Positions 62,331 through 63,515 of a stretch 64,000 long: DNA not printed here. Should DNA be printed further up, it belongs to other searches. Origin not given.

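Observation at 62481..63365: Phage-encoded Thg1-like 3'-5' polymerase with an (ETEK)7 low-complexity tail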

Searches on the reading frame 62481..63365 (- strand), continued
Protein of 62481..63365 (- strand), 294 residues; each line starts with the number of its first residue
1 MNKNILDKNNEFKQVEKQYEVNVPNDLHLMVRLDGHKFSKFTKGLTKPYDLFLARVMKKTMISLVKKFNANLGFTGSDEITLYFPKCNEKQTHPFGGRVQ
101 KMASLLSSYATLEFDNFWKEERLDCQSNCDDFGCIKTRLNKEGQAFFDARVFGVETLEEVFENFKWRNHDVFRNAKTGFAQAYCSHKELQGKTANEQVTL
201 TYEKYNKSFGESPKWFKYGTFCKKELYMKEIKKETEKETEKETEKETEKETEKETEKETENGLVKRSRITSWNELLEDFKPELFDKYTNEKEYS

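Call 81: predict_structure(alignment_id=A3)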
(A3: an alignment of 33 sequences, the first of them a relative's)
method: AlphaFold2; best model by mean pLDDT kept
length: 269 residues; sequences in the alignment: 33
mean_pLDDT: 92.8   pTM: 0.88
mean pLDDT of the five models: 92.8, 91.6, 91.4, 91.3, 91.2
residues with pLDDT >= 90: 212; 70-90: 50; 50-70: 6; < 50: 1
segments of 3 or more residues with pLDDT < 50: none
pLDDT, mean of each block of 10 residues (from residue 1): 72 83 96 93 91 96 97 95 94 90 97 97 87 90 95 97 97 96 97 97 97 97 95 94 97 92 74
secondary structure, 60 per line:
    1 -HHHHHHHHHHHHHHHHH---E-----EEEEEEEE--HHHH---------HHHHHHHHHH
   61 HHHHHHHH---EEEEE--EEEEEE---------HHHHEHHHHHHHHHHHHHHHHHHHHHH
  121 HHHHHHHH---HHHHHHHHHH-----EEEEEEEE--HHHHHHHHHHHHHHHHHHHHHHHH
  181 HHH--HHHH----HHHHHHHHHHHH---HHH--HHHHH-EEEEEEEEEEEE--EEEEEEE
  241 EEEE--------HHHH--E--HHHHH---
elements in order: H2-18 E28-35 H38-41 H51-68 E72-76 E79-84 H94-97 H99-128 H132-141 E147-154 H157-183 H186-189 H194-205 H214-218 E220-231 E234-244 H253-256 H262-266
